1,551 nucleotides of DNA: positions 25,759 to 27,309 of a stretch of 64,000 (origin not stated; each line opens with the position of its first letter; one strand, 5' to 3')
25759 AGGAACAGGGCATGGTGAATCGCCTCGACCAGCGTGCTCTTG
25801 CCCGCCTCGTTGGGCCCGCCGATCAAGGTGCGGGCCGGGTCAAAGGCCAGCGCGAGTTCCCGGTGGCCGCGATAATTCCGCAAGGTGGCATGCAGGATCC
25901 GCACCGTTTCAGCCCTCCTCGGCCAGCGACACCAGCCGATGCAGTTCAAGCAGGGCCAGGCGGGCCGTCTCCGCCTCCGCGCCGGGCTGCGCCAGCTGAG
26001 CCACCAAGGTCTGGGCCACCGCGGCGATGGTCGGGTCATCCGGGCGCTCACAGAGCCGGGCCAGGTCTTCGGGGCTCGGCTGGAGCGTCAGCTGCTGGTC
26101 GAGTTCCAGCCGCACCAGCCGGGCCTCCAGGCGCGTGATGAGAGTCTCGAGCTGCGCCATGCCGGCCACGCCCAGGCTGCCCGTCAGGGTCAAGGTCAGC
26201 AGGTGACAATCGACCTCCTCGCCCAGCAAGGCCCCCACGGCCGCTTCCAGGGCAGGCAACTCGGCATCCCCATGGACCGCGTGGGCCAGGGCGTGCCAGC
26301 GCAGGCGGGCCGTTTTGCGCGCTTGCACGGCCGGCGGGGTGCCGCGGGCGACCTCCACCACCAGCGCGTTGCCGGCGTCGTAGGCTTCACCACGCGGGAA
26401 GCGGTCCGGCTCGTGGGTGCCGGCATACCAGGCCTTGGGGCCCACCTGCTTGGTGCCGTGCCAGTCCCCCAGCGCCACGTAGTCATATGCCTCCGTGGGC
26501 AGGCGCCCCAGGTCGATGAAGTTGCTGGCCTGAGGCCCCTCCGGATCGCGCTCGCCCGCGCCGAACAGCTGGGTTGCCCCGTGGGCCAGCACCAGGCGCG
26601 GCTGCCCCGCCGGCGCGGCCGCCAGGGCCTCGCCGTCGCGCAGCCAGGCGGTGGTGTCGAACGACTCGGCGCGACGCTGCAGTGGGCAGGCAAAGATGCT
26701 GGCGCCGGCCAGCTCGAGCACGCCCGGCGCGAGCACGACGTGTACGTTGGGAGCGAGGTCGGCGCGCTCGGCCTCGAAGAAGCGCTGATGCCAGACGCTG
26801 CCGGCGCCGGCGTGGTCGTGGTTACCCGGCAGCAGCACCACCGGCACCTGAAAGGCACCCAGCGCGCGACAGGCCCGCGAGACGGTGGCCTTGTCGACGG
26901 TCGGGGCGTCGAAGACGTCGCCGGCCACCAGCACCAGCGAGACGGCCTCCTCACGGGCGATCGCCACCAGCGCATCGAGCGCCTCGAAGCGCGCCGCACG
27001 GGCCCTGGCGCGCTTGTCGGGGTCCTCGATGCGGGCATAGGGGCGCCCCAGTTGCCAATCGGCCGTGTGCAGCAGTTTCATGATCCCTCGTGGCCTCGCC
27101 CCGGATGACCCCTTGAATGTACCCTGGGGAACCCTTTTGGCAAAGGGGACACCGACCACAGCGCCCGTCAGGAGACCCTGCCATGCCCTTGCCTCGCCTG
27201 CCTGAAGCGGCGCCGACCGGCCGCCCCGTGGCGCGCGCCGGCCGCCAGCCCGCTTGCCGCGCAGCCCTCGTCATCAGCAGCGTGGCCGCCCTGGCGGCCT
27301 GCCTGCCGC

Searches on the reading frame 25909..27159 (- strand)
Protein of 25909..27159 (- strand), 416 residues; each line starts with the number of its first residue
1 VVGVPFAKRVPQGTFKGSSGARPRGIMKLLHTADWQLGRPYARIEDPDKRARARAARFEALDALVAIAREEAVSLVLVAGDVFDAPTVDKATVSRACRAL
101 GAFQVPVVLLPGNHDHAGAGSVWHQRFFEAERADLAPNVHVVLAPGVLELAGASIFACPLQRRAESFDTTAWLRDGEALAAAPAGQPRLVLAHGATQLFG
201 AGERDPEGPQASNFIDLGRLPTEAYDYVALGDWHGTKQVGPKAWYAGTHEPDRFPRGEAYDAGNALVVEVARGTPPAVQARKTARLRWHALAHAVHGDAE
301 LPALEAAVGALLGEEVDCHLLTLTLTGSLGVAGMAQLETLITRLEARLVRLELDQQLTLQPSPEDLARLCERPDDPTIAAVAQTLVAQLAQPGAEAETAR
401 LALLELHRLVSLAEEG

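Call 43: search_protein_families(library=pfam, proteins=[window:25909-27159:-], max_evalue=0.00001)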
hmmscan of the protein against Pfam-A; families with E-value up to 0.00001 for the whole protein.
window:25909-27159:- (416 aa): 1 family
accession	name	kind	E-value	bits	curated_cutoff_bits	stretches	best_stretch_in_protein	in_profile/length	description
PF00149.33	Metallophos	-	2e-12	48.4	21.5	1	27-234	1-189/191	Calcineurin-like phosphoesterase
